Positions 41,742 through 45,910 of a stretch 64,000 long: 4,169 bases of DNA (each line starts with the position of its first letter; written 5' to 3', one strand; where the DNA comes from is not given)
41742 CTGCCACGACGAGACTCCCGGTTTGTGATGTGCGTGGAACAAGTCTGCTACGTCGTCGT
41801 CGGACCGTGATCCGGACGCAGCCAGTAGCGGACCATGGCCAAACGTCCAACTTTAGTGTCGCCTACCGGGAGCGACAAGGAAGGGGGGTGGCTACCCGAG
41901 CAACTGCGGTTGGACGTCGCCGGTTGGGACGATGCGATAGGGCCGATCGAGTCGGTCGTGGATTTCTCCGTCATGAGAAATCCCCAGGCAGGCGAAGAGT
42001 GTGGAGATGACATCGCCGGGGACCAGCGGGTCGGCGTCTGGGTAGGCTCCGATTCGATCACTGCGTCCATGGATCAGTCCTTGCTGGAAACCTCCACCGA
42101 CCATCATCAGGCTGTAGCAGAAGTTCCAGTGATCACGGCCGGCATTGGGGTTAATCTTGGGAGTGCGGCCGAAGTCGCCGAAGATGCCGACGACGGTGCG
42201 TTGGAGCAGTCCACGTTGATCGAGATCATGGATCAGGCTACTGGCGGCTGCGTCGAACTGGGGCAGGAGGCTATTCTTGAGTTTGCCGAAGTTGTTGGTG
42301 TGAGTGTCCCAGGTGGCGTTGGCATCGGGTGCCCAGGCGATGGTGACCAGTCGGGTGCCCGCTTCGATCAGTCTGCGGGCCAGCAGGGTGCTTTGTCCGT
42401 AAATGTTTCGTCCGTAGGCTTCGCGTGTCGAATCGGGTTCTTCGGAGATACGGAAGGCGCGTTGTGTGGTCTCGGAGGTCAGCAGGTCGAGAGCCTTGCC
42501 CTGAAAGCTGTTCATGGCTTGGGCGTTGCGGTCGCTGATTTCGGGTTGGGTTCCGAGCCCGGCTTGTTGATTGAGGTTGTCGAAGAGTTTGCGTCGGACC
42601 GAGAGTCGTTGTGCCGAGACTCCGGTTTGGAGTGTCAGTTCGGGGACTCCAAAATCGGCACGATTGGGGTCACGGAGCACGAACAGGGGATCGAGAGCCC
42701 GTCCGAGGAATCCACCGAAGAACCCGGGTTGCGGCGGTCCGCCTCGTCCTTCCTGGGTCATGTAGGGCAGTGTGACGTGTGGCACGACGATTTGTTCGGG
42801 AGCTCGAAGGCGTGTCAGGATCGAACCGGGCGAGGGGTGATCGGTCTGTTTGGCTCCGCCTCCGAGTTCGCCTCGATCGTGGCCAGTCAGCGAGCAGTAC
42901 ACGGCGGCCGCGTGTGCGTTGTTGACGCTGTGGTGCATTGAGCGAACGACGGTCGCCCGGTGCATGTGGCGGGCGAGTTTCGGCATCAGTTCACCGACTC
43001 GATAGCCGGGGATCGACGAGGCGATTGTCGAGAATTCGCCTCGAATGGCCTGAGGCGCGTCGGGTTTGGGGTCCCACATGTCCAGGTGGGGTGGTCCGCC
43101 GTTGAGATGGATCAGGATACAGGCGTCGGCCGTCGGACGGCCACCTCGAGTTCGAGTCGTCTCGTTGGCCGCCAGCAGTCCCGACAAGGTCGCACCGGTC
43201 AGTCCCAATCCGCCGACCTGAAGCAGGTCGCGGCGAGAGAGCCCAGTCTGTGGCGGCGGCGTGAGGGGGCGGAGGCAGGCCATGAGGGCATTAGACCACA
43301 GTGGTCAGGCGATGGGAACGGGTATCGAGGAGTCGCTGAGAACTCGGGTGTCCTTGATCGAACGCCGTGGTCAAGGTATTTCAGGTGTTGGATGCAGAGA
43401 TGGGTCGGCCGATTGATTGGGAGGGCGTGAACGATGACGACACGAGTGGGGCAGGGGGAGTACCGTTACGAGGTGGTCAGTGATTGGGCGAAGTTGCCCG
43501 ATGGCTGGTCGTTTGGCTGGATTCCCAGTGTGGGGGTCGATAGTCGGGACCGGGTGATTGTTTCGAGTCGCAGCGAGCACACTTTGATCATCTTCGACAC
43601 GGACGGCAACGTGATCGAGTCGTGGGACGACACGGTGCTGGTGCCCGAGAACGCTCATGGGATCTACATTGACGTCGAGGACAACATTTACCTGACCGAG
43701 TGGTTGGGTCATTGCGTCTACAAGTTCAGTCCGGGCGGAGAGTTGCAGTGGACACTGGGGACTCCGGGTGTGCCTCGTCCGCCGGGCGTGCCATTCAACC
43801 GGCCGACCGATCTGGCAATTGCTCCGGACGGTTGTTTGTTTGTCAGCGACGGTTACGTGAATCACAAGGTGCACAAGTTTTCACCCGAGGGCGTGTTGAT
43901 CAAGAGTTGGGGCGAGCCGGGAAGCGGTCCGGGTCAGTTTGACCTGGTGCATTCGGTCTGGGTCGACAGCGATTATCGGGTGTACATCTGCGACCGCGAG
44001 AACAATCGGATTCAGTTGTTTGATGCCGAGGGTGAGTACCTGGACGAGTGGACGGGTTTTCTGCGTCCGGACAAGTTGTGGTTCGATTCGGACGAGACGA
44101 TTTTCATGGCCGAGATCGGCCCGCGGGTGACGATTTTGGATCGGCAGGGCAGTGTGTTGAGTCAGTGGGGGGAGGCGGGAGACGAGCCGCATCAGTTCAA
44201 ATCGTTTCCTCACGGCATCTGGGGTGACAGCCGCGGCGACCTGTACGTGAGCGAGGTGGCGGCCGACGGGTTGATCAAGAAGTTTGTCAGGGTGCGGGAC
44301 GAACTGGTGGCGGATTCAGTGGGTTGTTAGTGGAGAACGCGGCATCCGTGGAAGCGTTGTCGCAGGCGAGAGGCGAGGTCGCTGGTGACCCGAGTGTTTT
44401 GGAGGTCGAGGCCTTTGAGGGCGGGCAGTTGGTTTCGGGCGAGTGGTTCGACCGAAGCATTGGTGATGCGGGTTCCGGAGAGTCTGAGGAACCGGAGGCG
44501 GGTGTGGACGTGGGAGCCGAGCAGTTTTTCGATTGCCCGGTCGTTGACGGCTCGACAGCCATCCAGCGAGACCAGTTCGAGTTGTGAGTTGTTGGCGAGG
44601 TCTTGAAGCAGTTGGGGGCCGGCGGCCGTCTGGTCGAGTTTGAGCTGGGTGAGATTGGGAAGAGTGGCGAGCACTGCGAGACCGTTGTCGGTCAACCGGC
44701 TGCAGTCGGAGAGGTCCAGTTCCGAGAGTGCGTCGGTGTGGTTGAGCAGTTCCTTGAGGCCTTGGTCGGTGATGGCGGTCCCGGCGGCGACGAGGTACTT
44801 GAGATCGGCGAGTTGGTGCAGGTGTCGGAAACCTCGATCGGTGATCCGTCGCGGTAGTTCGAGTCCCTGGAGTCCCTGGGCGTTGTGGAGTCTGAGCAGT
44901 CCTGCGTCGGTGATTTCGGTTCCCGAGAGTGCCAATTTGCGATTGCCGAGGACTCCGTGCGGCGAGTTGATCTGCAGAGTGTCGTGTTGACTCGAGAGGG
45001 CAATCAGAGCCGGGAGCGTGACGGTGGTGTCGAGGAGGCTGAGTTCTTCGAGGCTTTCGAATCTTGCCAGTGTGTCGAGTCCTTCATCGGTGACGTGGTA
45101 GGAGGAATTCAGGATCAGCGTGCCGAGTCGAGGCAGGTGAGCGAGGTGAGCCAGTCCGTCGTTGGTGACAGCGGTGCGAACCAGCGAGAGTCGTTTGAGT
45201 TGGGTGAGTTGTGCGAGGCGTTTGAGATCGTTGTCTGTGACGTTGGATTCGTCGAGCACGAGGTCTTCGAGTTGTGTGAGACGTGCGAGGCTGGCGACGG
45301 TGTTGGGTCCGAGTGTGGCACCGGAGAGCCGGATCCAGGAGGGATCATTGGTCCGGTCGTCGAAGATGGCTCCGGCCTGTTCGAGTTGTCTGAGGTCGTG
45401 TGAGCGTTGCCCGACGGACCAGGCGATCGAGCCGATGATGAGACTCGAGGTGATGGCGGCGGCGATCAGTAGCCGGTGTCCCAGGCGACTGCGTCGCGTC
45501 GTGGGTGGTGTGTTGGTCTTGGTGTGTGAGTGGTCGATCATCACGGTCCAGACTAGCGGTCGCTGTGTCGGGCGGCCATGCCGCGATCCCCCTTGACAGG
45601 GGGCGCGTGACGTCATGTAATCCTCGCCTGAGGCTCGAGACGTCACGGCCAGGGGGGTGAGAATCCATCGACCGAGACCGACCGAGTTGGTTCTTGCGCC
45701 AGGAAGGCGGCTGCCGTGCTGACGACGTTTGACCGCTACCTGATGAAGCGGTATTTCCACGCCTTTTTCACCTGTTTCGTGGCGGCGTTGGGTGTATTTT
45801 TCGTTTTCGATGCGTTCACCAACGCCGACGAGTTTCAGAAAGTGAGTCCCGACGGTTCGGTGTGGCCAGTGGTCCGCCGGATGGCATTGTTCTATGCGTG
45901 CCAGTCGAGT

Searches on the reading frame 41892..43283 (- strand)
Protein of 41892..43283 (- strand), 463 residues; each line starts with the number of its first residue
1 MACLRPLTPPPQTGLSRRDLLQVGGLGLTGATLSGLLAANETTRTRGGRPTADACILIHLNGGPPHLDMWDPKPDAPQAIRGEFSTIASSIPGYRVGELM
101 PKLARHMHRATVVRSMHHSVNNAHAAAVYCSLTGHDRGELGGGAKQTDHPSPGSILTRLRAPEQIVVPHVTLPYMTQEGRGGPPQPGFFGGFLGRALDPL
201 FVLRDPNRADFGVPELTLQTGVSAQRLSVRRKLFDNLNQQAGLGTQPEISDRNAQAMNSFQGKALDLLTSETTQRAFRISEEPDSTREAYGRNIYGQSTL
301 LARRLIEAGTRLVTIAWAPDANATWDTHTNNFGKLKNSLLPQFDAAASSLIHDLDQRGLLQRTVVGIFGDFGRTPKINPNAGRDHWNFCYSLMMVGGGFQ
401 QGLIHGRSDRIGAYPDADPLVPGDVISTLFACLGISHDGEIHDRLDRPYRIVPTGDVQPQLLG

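Call 15: search_protein_families(library=pfam, proteins=[window:41892-43283:-], max_evalue=0.001)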
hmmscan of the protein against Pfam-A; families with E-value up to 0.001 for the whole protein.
window:41892-43283:- (463 aa): 1 family
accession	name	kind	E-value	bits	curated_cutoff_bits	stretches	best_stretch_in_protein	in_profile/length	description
PF07394.17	DUF1501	-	1.3e-83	281.8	27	1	53-456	2-384/390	Protein of unknown function (DUF1501)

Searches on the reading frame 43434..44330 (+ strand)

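Call 15: search_protein_families(library=pfam, proteins=[window:43434-44330:+], max_evalue=0.001)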
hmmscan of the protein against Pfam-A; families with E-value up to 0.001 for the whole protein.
window:43434-44330:+ (298 aa): 3 families
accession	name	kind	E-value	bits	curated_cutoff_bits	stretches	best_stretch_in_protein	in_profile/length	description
PF01436.27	NHL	-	1.5e-12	47.3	20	1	121-149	1-28/28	NHL repeat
PF17170.10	DUF5128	-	6.9e-09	35.8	22.9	1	132-205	53-127/321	6-bladed beta-propeller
PF08450.18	SGL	-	2.1e-07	31.2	26.3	0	76-111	188-223/246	SMP-30/Gluconolactonase/LRE-like region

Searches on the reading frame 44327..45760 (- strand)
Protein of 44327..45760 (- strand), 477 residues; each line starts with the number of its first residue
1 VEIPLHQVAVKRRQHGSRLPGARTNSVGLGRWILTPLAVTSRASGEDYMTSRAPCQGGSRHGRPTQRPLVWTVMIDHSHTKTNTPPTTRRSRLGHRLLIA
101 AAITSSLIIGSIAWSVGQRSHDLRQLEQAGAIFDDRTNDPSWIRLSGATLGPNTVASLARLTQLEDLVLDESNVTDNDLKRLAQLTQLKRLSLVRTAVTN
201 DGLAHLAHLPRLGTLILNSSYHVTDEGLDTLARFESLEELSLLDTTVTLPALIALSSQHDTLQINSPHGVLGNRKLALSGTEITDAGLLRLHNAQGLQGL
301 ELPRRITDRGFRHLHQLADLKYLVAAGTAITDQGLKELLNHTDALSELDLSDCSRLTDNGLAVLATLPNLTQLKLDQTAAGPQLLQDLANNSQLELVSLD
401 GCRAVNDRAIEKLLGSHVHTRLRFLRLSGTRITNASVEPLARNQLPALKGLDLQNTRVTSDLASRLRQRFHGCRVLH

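Call 15: search_protein_families(library=pfam, proteins=[window:44327-45760:-], max_evalue=0.001)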
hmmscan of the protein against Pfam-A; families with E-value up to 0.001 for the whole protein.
window:44327-45760:- (477 aa): 6 families
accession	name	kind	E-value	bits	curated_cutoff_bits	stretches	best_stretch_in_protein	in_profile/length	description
PF12799.13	LRR_4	-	2.3e-11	44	27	1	420-460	1-38/44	Leucine Rich repeats (2 copies)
PF23598.1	LRR_14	-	1.3e-07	31.1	40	0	153-253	108-209/353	Leucine-rich repeat region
PF13516.12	LRR_6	-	2e-06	27.8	23.4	0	345-365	5-24/24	Leucine Rich repeat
PF14580.12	LRR_9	-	1.6e-05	25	30.5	1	169-248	44-126/175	Leucine-rich repeat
PF24758.1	LRR_At5g56370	-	8e-05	22.8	27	0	160-251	9-102/227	FBD-associated F-box protein At5g56370, LRR repeats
PF23622.1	LRR_At1g61320_AtMIF1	-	0.00037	20.4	26.9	0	309-376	83-148/384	At1g61320/AtMIF1, LRR domain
